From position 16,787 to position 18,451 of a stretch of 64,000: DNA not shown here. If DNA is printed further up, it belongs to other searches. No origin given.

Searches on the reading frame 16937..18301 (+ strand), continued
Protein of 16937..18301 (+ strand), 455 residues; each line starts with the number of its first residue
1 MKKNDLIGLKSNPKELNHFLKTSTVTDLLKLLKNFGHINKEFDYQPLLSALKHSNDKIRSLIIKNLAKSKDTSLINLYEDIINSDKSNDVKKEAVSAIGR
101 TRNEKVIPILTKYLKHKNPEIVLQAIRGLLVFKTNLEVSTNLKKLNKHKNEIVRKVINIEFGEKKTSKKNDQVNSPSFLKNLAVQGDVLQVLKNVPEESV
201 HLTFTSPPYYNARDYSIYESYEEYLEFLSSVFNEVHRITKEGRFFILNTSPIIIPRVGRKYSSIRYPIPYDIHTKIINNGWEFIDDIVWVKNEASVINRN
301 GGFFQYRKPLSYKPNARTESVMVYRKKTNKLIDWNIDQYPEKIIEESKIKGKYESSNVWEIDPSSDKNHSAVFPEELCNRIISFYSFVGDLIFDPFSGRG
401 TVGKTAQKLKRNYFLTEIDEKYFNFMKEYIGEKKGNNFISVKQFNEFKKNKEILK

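Call 11: find_homologous_proteins(query=window:16937-18301:+, max_evalue=1e-10)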
Query window:16937-18301:+ (455 aa): 5032 proteins with E <= 1e-10 among 8000 candidates; the best 120 are listed.
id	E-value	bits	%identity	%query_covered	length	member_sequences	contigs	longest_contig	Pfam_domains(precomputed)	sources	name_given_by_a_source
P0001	3.7e-292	987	98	100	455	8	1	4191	PF13646.13,PF01555.25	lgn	-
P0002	2.2e-196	671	65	99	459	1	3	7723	PF02985.29,PF13646.13,PF01555.25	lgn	-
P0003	8.6e-193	659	65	98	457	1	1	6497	PF02985.29,PF13646.13,PF01555.25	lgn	-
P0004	9.8e-191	652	66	98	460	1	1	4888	PF13646.13,PF01555.25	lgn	-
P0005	3.5e-168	578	59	97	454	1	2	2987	PF03602.22,PF02985.29,PF13646.13,PF01555.25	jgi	-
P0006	8.7e-168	577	59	97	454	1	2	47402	PF02985.29,PF13646.13,PF01555.25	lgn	-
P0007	1.0e-166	573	60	97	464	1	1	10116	PF02985.29,PF13646.13,PF01555.25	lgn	-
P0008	1.1e-166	573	61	93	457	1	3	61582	PF02985.29,PF03130.23,PF13646.13,PF01555.25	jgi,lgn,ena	-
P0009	2.3e-166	572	62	95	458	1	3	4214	PF02985.29,PF13646.13,PF01555.25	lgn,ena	-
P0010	2.4e-166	572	58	97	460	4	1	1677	PF02985.29,PF01602.27,PF13646.13,PF01555.25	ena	-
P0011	4.2e-166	571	58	97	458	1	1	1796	PF02985.29,PF01602.27,PF13646.13,PF01555.25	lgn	-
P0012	4.9e-166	571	62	94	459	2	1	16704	PF02985.29,PF13646.13,PF01555.25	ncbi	-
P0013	6.0e-166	571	60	94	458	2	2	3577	PF02985.29,PF13513.13,PF01602.27,PF13646.13,PF01555.25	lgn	-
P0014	6.5e-166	571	62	95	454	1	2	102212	PF02985.29,PF13646.13,PF01555.25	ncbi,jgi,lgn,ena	-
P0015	8.2e-166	570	59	97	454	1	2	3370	PF02985.29,PF01602.27,PF13646.13,PF01555.25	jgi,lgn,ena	-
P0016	9.0e-166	570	62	95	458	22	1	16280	PF02985.29,PF13646.13,PF01555.25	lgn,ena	-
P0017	1.3e-165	570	61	95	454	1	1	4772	PF02985.29,PF13646.13,PF01555.25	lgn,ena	-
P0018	1.6e-165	569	59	95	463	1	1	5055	PF02985.29,PF13646.13,PF01555.25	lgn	-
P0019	1.9e-165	569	63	89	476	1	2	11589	PF02985.29,PF03130.23,PF13646.13,PF01555.25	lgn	-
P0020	2.0e-165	569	60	95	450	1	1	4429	PF02985.29,PF13646.13,PF01555.25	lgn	-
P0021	2.5e-165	569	59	93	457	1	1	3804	PF00514.30,PF02985.29,PF13646.13,PF01555.25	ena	-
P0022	2.6e-165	569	61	89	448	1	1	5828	PF02985.29,PF13646.13,PF01555.25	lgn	-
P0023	2.8e-165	568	58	98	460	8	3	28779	PF02985.29,PF01602.27,PF13646.13,PF01555.25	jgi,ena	-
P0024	4.2e-165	568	58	99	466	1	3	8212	PF02985.29,PF13646.13,PF01555.25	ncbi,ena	-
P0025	5.6e-165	567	59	97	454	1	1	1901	PF02985.29,PF13646.13,PF01555.25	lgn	-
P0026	1.1e-164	567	59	97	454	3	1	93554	PF02985.29,PF13646.13,PF01555.25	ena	-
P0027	1.2e-164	566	61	95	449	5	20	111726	PF02985.29,PF13646.13,PF01555.25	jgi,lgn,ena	-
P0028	1.5e-164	566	60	94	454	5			PF02985.29,PF01602.27,PF13646.13,PF01555.25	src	-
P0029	1.7e-164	566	58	97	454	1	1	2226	PF02985.29,PF01602.27,PF13646.13,PF01555.25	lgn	-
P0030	2.6e-164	565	60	92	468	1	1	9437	PF03602.22,PF02985.29,PF01602.27,PF13646.13,PF01555.25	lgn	-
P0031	2.9e-164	565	62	90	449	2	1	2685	PF02985.29,PF13646.13,PF01555.25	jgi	jgi:DNA modification methylase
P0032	3.2e-164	565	59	96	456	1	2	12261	PF02985.29,PF13646.13,PF01555.25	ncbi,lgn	-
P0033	3.3e-164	565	61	97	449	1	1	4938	PF02985.29,PF13646.13,PF01555.25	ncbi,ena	-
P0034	3.3e-164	565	60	95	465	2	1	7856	PF13646.13,PF01555.25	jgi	-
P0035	3.4e-164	565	60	94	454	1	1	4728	PF02985.29,PF01602.27,PF13646.13,PF01555.25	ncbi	-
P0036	3.6e-164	565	59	94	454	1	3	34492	PF03602.22,PF02985.29,PF13646.13,PF01555.25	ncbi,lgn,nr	ncbi:HEAT repeat domain-containing protein [Candidatus Woesearchaeota archaeon]|nr:HEAT repeat domai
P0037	4.1e-164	565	60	95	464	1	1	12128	PF00514.30,PF02985.29,PF13646.13,PF01555.25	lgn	-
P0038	6.0e-164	564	60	95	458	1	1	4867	PF00514.30,PF02985.29,PF13646.13,PF01555.25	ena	-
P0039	9.3e-164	563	60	94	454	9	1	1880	PF02985.29,PF01602.27,PF13646.13,PF01555.25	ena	-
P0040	1.1e-163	563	60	94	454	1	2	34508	PF02985.29,PF01602.27,PF13646.13,PF01555.25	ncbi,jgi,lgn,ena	-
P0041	1.5e-163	563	59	97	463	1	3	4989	PF02985.29,PF13646.13,PF01555.25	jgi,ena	-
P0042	2.1e-163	562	61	93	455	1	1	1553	PF02985.29,PF13646.13,PF01555.25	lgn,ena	-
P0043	2.4e-163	562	62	89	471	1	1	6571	PF02985.29,PF03130.23,PF13646.13,PF01555.25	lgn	-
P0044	2.8e-163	562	60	96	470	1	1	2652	PF00514.30,PF02985.29,PF03130.23,PF13646.13,PF01555.25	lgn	-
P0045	3.5e-163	562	60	94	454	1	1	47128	PF03602.22,PF02985.29,PF01602.27,PF13646.13,PF01555.25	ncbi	ncbi:MAG: DNA methyltransferase [Candidatus Woesearchaeota archaeon]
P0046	3.7e-163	562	62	90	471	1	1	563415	PF02985.29,PF13646.13,PF01555.25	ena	-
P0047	4.2e-163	561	61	94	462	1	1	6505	PF02985.29,PF13646.13,PF01555.25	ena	-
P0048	4.3e-163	561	62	91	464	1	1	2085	PF02985.29,PF13646.13,PF01555.25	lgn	-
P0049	4.5e-163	561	61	91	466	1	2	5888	PF02985.29,PF13646.13,PF01555.25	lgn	-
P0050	5.9e-163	561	60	94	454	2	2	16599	PF02985.29,PF01602.27,PF13646.13,PF01555.25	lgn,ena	-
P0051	7.2e-163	561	58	96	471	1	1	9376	PF00514.30,PF02985.29,PF03130.23,PF13646.13,PF01555.25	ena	-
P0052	7.3e-163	561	59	97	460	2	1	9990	PF02985.29,PF01602.27,PF13646.13,PF01555.25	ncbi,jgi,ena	-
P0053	7.9e-163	560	58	96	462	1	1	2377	PF02985.29,PF13646.13,PF01555.25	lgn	-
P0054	8.1e-163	560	59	97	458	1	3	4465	PF02985.29,PF13646.13,PF01555.25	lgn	-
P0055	9.8e-163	560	60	95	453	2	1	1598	PF02985.29,PF13646.13,PF01555.25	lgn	-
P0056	1.1e-162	560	57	98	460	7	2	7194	PF02985.29,PF13646.13,PF01555.25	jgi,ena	-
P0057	1.2e-162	560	61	93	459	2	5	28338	PF02985.29,PF13646.13,PF01555.25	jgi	-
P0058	1.4e-162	560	60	93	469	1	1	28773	PF02985.29,PF13646.13,PF01555.25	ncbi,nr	ncbi:MAG: DNA methyltransferase [Ignavibacteria bacterium]|nr:DNA methyltransferase [Ignavibacteria 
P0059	1.4e-162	560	60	92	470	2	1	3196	PF02985.29,PF13646.13,PF01555.25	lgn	-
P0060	1.9e-162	559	60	96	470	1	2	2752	PF00514.30,PF02985.29,PF03130.23,PF13646.13,PF01555.25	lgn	-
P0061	2.0e-162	559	59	97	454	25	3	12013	PF02985.29,PF13646.13,PF01555.25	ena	-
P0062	2.1e-162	559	60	93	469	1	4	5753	PF00514.30,PF02985.29,PF03130.23,PF13646.13,PF01555.25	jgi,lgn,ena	-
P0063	2.2e-162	559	59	96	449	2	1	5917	PF02985.29,PF13646.13,PF01555.25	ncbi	-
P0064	2.4e-162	559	60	94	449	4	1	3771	PF02985.29,PF13646.13,PF01555.25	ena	-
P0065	2.4e-162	559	58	97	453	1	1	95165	PF00514.30,PF02985.29,PF13646.13,PF01555.25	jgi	jgi:DNA modification methylase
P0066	2.4e-162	559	59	94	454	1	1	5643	PF02985.29,PF13646.13,PF01555.25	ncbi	-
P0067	2.9e-162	559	61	95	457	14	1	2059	PF02985.29,PF13646.13,PF01555.25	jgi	jgi:DNA modification methylase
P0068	3.0e-162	559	57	98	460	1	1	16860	PF02985.29,PF13646.13,PF01555.25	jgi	-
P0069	3.9e-162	558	57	97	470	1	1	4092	PF02985.29,PF03130.23,PF01602.27,PF13646.13,PF01555.25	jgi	-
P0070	3.9e-162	558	57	98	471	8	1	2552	PF00514.30,PF02985.29,PF03130.23,PF01602.27,PF13646.13,PF01555.25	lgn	-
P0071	4.4e-162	558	61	88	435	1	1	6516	PF02985.29,PF03130.23,PF13646.13,PF01555.25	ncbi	ncbi:MAG: DNA methyltransferase, partial [Candidatus Poribacteria bacterium]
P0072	5.2e-162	558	59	98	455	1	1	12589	PF02985.29,PF01602.27,PF13646.13,PF01555.25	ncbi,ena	-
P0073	5.8e-162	558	60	93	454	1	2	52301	PF02985.29,PF01602.27,PF13646.13,PF01555.25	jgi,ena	-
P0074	6.2e-162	557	60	94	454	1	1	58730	PF02985.29,PF01602.27,PF13646.13,PF01555.25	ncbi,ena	-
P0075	6.6e-162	557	61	96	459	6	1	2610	PF02985.29,PF13646.13,PF01555.25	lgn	-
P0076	7.4e-162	557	60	93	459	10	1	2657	PF02985.29,PF13646.13,PF01555.25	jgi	-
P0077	7.5e-162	557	59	96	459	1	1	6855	PF02985.29,PF13646.13,PF01555.25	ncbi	-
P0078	7.9e-162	557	61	90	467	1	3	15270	PF02985.29,PF13646.13,PF01555.25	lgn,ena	-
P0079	8.7e-162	557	60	94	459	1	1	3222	PF02985.29,PF13646.13,PF01555.25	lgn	-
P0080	9.5e-162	557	60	93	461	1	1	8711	PF02985.29,PF13646.13,PF01555.25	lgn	-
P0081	1.0e-161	557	58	96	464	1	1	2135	PF02985.29,PF13646.13,PF01555.25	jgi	-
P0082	1.0e-161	557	58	97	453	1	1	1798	PF02985.29,PF13646.13,PF01555.25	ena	-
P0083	1.0e-161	557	59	94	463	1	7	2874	PF02985.29,PF13646.13,PF01555.25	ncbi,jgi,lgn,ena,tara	tara:strand:+ start:118 stop:1509 length:1392 start_codon:yes stop_codon:yes gene_type:complete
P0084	1.1e-161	557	57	97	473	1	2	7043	PF00514.30,PF02985.29,PF03130.23,PF13646.13,PF01555.25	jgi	jgi:DNA modification methylase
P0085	1.2e-161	557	58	97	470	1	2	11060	PF00514.30,PF03602.22,PF02985.29,PF03130.23,PF13646.13,PF01555.25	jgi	jgi:DNA modification methylase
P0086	1.3e-161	556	59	98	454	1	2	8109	PF02985.29,PF13646.13,PF01555.25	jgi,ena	-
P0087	1.3e-161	556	59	98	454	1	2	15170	PF02985.29,PF13646.13,PF01555.25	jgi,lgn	-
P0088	1.4e-161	556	60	93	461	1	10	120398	PF02985.29,PF13646.13,PF01555.25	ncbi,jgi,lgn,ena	-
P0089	1.6e-161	556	57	97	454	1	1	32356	PF02985.29,PF13646.13,PF01555.25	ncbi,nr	ncbi:HEAT repeat domain-containing protein [Candidatus Woesearchaeota archaeon]|nr:HEAT repeat domai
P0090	1.6e-161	556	58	100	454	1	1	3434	PF02985.29,PF13646.13,PF01555.25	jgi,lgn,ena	-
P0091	2.0e-161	556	57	100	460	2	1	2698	PF02985.29,PF13646.13,PF01555.25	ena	-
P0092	2.0e-161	556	61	93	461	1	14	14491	PF02985.29,PF13646.13,PF01555.25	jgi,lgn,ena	jgi:DNA modification methylase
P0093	2.0e-161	556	61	93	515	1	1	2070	PF13646.13,PF01555.25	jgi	jgi:DNA modification methylase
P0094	2.7e-161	555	58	97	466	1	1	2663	PF02985.29,PF03130.23,PF13646.13,PF01555.25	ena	-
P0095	3.4e-161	555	57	97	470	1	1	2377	PF00514.30,PF03602.22,PF02985.29,PF13646.13,PF01555.25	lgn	-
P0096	3.7e-161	555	59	94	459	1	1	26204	PF02985.29,PF13646.13,PF01555.25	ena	-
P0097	3.9e-161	555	59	97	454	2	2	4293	PF02985.29,PF13646.13,PF01555.25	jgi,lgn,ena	-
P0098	4.0e-161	555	59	94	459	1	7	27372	PF02985.29,PF13646.13,PF01555.25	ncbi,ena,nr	ncbi:HEAT repeat domain-containing protein [Candidatus Pacearchaeota archaeon]|nr:HEAT repeat domain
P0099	4.7e-161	555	57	97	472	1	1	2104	PF02985.29,PF13646.13,PF01555.25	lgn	-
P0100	4.8e-161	555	59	96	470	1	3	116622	PF00514.30,PF03602.22,PF02985.29,PF03130.23,PF13646.13,PF01555.25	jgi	jgi:DNA modification methylase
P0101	5.0e-161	554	59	94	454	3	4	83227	PF02985.29,PF13646.13,PF01555.25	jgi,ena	-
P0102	5.6e-161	554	59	98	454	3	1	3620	PF02985.29,PF13646.13,PF01555.25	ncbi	-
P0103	6.1e-161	554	57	97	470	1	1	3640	PF00514.30,PF02985.29,PF03130.23,PF13646.13,PF01555.25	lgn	-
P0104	6.5e-161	554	57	98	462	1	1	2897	PF02985.29,PF13646.13,PF01555.25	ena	-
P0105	7.0e-161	554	58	97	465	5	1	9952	PF02985.29,PF03130.23,PF13646.13,PF01555.25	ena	-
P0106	7.2e-161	554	59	94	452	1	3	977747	PF00514.30,PF02985.29,PF13646.13,PF01555.25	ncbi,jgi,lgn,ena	-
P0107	7.8e-161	554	57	95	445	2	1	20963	PF02985.29,PF13646.13,PF01555.25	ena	-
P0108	8.0e-161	554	62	88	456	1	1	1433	PF02985.29,PF13646.13,PF01555.25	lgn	-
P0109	9.2e-161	554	59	98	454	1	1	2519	PF02985.29,PF13646.13,PF01555.25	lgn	-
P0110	9.2e-161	554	59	93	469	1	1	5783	PF00514.30,PF02985.29,PF03130.23,PF13646.13,PF01555.25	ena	-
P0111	9.6e-161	554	61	92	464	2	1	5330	PF02985.29,PF13646.13,PF01555.25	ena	-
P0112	9.9e-161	554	58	96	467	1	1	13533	PF02985.29,PF13646.13,PF01555.25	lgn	-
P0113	1.2e-160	553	59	96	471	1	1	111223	PF02985.29,PF01602.27,PF13646.13,PF01555.25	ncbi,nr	ncbi:MAG: hypothetical protein KatS3mg027_2260 [Bacteroidia bacterium]|nr:MAG: hypothetical protein 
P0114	1.3e-160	553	62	88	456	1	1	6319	PF02985.29,PF13646.13,PF01555.25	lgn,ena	-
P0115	1.4e-160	553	58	97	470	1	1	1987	PF02985.29,PF03130.23,PF13646.13,PF01555.25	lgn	-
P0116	1.4e-160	553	58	97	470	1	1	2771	PF02985.29,PF03130.23,PF13646.13,PF01555.25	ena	-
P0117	1.5e-160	553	58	97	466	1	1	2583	PF02985.29,PF03130.23,PF13646.13,PF01555.25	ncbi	-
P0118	1.6e-160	553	58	97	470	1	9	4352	PF02985.29,PF03130.23,PF13646.13,PF01555.25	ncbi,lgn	-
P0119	1.6e-160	553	59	96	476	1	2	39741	PF02985.29,PF03130.23,PF01602.27,PF13646.13,PF01555.25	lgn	-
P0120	1.7e-160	553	60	96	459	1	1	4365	PF02985.29,PF13646.13,PF01555.25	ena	-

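Call 27: find_related_loci(query=A1, collection=genome_contigs, flank=6000)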
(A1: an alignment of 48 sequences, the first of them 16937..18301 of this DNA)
Query A1 (455 aa) in genome_contigs; peptide patterns used: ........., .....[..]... (x = any residue, [..] = any of these).
599 stretches matched a pattern (row limit reached: there are more); 591 encode a relative of the query (tblastn E <= 1e-3); the best 80 are kept; 80 distinct loci.
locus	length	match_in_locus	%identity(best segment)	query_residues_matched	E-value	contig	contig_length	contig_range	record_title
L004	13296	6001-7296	63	1-431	1e-173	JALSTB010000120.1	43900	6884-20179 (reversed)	MAG: Melioribacteraceae bacterium isolate 356-308_metabat2_scaf2bin.084 356-308_scaffold_439_c1, whole genome shotgun se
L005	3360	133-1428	62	1-431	0e+0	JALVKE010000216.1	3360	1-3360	MAG: Persephonella sp. isolate A1_metabat2_scaf2bin.131 A1_NODE_42673_length_3360_cov_1.907516, whole genome shotgun seq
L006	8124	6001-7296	62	1-431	3e-173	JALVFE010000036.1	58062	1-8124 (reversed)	MAG: Melioribacteraceae bacterium isolate 134-614_metabat2_scaf2bin.157 134-614_scaffold_75_c1, whole genome shotgun seq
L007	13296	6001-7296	62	1-431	3e-172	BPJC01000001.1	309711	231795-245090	MAG: Patescibacteria group bacterium KatS3mg090 DNA, contig_4626, whole genome shotgun sequence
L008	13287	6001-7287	59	7-434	1e-170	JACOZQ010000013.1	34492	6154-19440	MAG: Candidatus Woesearchaeota archaeon isolate NC_groundwater_209_Ag_S-0.1um_32_61 S4_GD2017_2_S1_scaffold_1717, whole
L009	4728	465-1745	60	9-434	1e-174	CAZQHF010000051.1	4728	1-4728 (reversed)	MAG TPA_asm: uncultured Candidatus Saccharibacteria bacterium isolate binchicken_co27_102 genome assembly, contig: NODE_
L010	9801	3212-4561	59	9-450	6e-170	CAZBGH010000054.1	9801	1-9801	MAG TPA_asm: uncultured Methanosarcinales archaeon isolate binchicken_co21_254 genome assembly, contig: NODE_5989_length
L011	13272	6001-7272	60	9-431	1e-169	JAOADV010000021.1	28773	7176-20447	MAG: Ignavibacteria bacterium isolate SKW242 NODE_21_length_28773_cov_8.399289, whole genome shotgun sequence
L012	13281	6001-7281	60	9-434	3e-169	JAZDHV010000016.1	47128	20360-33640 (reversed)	MAG: Candidatus Woesearchaeota archaeon isolate MEGAHIT-group-0.358 k141_9833426, whole genome shotgun sequence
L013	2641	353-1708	57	1-444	2e-180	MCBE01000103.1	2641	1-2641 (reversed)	Candidatus Altiarchaeales archaeon WOR_SM1_SCG NODE_194_length_2641_cov_2.3222_ID_385, whole genome shotgun sequence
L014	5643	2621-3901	59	9-434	4e-170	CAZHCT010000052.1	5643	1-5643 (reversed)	MAG TPA_asm: Candidatus Woesearchaeota archaeon isolate SRP269290_co3_784 genome assembly, contig: NODE_21446_length_564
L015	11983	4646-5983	57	9-449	3e-167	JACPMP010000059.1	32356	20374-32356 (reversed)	MAG: Candidatus Woesearchaeota archaeon isolate NC_groundwater_552_Ag_S-0.1um_34_16 S35_SO-1_scaffold_199708, whole geno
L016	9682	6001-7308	59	9-443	9e-167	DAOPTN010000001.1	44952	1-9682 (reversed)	MAG TPA_asm: Candidatus Pacearchaeota archaeon isolate AMR_MDS_1443 NODE_619_length_44952_cov_104.366038, whole genome s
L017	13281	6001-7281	59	9-434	2e-166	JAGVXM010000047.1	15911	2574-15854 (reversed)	Candidatus Pacearchaeota archaeon isolate RIFCSPHIGHO2_01_FULL_33_47 rifcsphigho2_01_scaffold_32306, whole genome shotgu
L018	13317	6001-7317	59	19-449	4e-166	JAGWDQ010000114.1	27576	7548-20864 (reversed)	MAG: Candidatus Altarchaeum sp. isolate HURL_140 BJP_V-140m-2014_597_length_27576_cov_2815.27, whole genome shotgun sequ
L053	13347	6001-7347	54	11-452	5e-157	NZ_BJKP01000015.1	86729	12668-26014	Microcystis aeruginosa NIES-4325 contig_15, whole genome shotgun sequence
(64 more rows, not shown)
